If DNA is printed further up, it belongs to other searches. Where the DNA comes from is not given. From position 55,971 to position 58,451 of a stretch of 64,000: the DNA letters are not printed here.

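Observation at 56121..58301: Single-polypeptide cytidylyltransferase + CDP-alcohol phosphotransferase + HAD phosphatase: candidate complete synthase for a di-inositol-phosphate-like compatible solute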

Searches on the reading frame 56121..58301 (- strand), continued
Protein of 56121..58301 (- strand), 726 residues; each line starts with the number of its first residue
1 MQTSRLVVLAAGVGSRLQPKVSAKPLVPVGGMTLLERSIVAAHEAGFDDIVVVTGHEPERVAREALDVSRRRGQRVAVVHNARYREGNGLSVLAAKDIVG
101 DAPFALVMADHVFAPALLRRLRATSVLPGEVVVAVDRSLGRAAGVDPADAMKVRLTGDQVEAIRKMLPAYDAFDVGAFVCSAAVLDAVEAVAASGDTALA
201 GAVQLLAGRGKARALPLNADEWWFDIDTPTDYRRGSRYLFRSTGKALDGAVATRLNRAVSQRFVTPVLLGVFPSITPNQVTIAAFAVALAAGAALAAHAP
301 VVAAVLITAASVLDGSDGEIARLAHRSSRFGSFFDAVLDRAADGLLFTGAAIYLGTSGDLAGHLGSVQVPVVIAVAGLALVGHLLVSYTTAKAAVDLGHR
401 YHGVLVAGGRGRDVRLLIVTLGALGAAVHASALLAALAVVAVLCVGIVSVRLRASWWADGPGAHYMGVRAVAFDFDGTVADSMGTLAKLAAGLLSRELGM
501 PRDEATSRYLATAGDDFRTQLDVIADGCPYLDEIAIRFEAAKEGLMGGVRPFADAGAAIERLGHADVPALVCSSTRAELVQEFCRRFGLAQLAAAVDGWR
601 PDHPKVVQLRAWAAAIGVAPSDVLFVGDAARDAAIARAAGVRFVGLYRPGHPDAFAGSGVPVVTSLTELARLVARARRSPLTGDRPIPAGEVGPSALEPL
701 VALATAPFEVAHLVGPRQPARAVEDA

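Call 66: find_encoding_contigs(protein=P0132, flank=8000, max_places=4)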
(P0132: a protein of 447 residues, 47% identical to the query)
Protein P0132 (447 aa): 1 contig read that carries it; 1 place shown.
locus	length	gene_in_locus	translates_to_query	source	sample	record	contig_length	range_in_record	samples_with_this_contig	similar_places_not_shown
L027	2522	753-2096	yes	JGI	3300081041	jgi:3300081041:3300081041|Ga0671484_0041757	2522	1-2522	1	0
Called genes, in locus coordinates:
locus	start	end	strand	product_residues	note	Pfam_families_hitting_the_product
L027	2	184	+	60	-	?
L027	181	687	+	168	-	PF19593:DUF6098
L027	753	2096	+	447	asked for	PF00483:NTP_transferase (weak), PF12804:NTP_transf_3, PF01066:CDP-OH_P_transf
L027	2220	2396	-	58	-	-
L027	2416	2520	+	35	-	?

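Call 67: find_encoding_contigs(protein=P0147, flank=8000, max_places=4)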
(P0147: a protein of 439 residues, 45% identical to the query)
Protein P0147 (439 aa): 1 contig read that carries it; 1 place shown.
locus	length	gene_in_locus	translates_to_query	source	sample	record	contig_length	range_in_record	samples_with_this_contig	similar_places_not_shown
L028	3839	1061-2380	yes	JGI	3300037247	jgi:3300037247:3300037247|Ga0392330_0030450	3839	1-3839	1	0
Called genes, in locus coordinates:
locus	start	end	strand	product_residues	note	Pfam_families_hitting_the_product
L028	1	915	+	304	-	?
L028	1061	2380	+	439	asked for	PF00483:NTP_transferase, PF12804:NTP_transf_3, PF01066:CDP-OH_P_transf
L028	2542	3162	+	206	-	-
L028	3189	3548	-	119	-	-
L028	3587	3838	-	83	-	?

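Call 68: search_protein_families(library=pfam, proteins=[L028:1-915:+, L028:2542-3162:+, L011:11335-11955:+, L027:181-687:+], max_evalue=0.01)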
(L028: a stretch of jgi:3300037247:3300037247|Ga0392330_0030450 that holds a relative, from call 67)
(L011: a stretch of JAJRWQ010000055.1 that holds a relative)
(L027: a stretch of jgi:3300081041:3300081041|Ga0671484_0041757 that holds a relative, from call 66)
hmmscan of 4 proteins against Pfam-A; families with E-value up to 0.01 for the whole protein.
L028:1-915:+ (304 aa): 1 family
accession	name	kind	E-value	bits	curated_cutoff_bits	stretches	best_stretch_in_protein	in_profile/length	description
PF01658.22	Inos-1-P_synth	-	2.4e-35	121.4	27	1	120-228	1-107/107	Myo-inositol-1-phosphate synthase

L028:2542-3162:+ (206 aa): 0 families

L011:11335-11955:+ (206 aa): 2 families
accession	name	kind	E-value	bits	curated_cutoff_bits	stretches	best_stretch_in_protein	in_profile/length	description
PF13875.12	DUF4202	-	9.4e-21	74.9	35.1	1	15-171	20-177/183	Domain of unknown function (DUF4202)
PF01966.28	HD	-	6.1e-05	23.7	22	1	39-126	21-113/116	HD domain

L027:181-687:+ (168 aa): 1 family
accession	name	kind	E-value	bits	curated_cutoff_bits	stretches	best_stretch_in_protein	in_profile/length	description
PF19593.4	DUF6098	-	2.8e-47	160.4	27.2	1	25-154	3-134/141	Family of unknown function (DUF6098)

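Call 72: find_related_loci(query=A1, collection=metagenome_contigs, flank=10000)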
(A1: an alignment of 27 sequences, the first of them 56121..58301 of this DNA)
Query A1 (726 aa) in metagenome_contigs; peptide patterns used: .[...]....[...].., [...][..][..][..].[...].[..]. (x = any residue, [..] = any of these).
600 stretches matched a pattern (row limit reached: there are more); 315 encode a relative of the query (tblastn E <= 1e-3); the best 80 are kept; 80 distinct loci.
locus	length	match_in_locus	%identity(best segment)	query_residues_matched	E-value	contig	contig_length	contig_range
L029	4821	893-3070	91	1-726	0e+0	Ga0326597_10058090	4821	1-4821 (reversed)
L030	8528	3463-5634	89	1-725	0e+0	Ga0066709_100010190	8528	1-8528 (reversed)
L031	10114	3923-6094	87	1-726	0e+0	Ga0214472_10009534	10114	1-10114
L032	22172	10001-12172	86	1-726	0e+0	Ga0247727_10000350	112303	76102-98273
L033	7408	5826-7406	93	1-527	0e+0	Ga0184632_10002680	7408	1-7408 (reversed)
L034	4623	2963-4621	90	1-553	0e+0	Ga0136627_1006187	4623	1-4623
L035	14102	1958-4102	87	1-726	0e+0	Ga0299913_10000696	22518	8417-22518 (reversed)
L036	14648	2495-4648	62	1-720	0e+0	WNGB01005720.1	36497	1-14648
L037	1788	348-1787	89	1-480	0e+0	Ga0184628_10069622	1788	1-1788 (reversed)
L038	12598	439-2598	61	1-720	0e+0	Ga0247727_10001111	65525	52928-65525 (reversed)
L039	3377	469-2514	62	2-684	0e+0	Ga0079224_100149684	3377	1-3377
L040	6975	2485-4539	57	5-681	0e+0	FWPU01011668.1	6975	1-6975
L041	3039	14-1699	62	160-721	0e+0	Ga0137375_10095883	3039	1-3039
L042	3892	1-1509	57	182-686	1e-157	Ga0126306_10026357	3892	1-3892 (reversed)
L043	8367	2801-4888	43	5-686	5e-146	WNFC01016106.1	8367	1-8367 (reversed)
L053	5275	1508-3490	44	7-678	2e-140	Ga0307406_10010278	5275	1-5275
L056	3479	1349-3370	34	5-678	4e-142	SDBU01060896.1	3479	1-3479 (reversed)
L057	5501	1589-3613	35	5-678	2e-134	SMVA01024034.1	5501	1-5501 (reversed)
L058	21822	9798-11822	35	5-678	1e-133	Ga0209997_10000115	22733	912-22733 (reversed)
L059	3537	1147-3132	44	5-678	8e-137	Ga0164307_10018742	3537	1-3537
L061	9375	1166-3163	45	2-678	2e-128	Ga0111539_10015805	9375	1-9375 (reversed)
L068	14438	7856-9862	32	5-672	6e-113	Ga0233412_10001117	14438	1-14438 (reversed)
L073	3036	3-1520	41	146-648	2e-100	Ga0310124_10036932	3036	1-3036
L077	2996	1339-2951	36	5-542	1e-95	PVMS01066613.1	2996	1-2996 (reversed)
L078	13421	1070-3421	40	5-672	3e-87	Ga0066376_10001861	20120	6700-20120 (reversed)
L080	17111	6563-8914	40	5-672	3e-87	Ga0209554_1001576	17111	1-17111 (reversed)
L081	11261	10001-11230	46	2-420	6e-87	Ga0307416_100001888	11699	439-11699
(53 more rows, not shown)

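Call 77: search_protein_families(library=pfam, proteins=[L068:9864-10772:+, L057:475-1632:+, L078:3677-4660:+, L053:3806-4402:-], max_evalue=0.001)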
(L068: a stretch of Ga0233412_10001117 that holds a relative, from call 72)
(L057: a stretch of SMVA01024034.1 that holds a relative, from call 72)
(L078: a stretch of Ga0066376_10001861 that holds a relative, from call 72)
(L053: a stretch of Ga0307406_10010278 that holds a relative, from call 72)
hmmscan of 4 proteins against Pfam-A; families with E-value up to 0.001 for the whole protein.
L068:9864-10772:+ (302 aa): 1 family
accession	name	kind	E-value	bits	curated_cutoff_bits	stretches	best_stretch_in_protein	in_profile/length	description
PF00459.30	Inositol_P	-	1.6e-25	90.6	27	1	32-254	15-241/271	Inositol monophosphatase family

L057:475-1632:+ (385 aa): 1 family
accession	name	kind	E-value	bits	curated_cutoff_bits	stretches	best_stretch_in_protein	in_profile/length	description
PF01658.22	Inos-1-P_synth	-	3.1e-37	127.4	27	1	199-307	1-107/107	Myo-inositol-1-phosphate synthase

L078:3677-4660:+ (327 aa): 4 families
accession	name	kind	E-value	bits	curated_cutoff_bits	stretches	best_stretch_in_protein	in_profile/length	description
PF01408.29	GFO_IDH_MocA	-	4.2e-23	82.8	24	1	6-121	2-117/120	Oxidoreductase family, NAD-binding Rossmann fold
PF22725.1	GFO_IDH_MocA_C3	-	2.8e-21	76.2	27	1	135-248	4-123/124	GFO/IDH/MocA C-terminal domain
PF02894.22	GFO_IDH_MocA_C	-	4.5e-10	40.1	22.9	1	139-259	4-138/218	Oxidoreductase family, C-terminal alpha/beta domain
PF03807.23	F420_oxidored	-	6.2e-07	30.4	21.6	1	8-75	3-68/94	NADP oxidoreductase coenzyme F420-dependent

L053:3806-4402:- (199 aa): 1 family
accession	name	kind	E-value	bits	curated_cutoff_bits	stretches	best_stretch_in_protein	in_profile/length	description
PF00300.27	His_Phos_1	-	1.4e-44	152.5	21.7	1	2-196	1-194/194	Histidine phosphatase superfamily (branch 1)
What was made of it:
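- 56106..56201 (+): Remnant (last 32 codons) of a convergent His_Phos_1 phosphatase gene that is intact next to the fusion gene in other genomes. Pfam His_Phos_1 at 1.4e-44 (call 77).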

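Call 82: find_homologous_proteins(query=L058:9771-11855:+, max_evalue=1e-20)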
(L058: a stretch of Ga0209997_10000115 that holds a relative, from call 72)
Query L058:9771-11855:+ (694 aa): 2504 proteins with E <= 1e-20 among 8000 candidates; the best 120 are listed.
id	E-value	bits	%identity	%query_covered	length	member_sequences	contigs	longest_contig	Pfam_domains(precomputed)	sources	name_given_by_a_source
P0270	0.0e+0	1515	100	99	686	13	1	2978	PF00483.30,PF13419.13,PF00702.33,PF01066.27,PF12804.14,PF12710.14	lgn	-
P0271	0.0e+0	1441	94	99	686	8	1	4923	PF00483.30,PF13419.13,PF00702.33,PF01066.27,PF12804.14,PF12710.14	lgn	-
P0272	0.0e+0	1356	89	99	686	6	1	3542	PF00483.30,PF13419.13,PF00702.33,PF01066.27,PF12804.14,PF12710.14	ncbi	-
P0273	0.0e+0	1183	77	99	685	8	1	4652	PF00483.30,PF13419.13,PF00702.33,PF01066.27,PF12804.14,PF12710.14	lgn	-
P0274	0.0e+0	1162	78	99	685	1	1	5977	PF00483.30,PF13419.13,PF00702.33,PF01066.27,PF12804.14,PF12710.14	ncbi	ncbi:MAG: HAD hydrolase-like protein [Candidatus Anammoxibacter sp.]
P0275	0.0e+0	1024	68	99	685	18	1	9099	PF00483.30,PF13419.13,PF00702.33,PF01066.27,PF12804.14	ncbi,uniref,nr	ncbi:MAG: HAD hydrolase-like protein [Methanosarcinales archaeon]|uniref:Bifunctional IPC transferas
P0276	6.1e-294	995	66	99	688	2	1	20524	PF00483.30,PF13419.13,PF00702.33,PF01066.27,PF12804.14,PF12710.14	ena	-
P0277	2.3e-292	990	65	99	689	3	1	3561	PF00483.30,PF13419.13,PF00702.33,PF01066.27,PF12804.14,PF12710.14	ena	-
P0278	1.2e-289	981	65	99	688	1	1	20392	PF00483.30,PF13419.13,PF00702.33,PF01066.27,PF12804.14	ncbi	-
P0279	2.5e-289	980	62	99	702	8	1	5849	PF00483.30,PF13419.13,PF00702.33,PF01066.27,PF12804.14,PF12710.14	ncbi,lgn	-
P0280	1.3e-285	967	64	99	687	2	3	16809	PF00483.30,PF13419.13,PF00702.33,PF01066.27,PF12804.14,PF12710.14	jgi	-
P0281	1.5e-284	964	62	99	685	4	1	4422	PF00483.30,PF13419.13,PF00702.33,PF01066.27,PF12804.14,PF12710.14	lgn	-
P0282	2.9e-284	963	63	99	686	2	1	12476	PF00483.30,PF13419.13,PF00702.33,PF01066.27,PF12804.14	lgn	-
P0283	1.0e-282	958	63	99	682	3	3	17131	PF00483.30,PF13419.13,PF00702.33,PF01066.27,PF12804.14,PF12710.14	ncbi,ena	-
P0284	6.4e-281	952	62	99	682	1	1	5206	PF00483.30,PF13419.13,PF00702.33,PF01066.27,PF12804.14,PF12710.14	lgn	-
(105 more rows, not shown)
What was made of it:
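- Members are labelled as many bacterial phyla and as Methanosarcinales archaea at 50-78% identity (call 82). The clade is labelled as both bacteria and archaea at 50-78% identity (call 82).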

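Call 83: search_protein_families(library=ncbifam, proteins=[L058:11852-12712:+], max_evalue=0.00001)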
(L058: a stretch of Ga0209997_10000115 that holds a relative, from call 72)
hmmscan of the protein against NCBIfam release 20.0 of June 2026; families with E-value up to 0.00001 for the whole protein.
L058:11852-12712:+ (286 aa): 6 families
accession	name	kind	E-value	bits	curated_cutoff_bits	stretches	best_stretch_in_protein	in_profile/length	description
TIGR02067.1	his_9_HisN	equivalog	8.8e-18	64.7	275.15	1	26-235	22-225/252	histidinol-phosphatase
TIGR01331.1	bisphos_cysQ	equivalog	2.9e-17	63.1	228.8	1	13-145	9-136/250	3'(2'),5'-bisphosphate nucleotidase CysQ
NF008182.0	PRK10931.1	equivalog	2.7e-12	46.3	379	1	30-235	29-224/246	3'(2'),5'-bisphosphate nucleotidase CysQ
NF008027.1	PRK10757.1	equivalog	3.4e-10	39.3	332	1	30-141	32-134/267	inositol-1-monophosphatase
NF009321.0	PRK12676.1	equivalog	8.3e-08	31.6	264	1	85-142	82-139/264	bifunctional fructose-bisphosphatase/inositol-phosphate phosphatase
TIGR01330.1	bisphos_HAL2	equivalog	1e-06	27.8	267.05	0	87-129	136-177/359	3'(2'),5'-bisphosphate nucleotidase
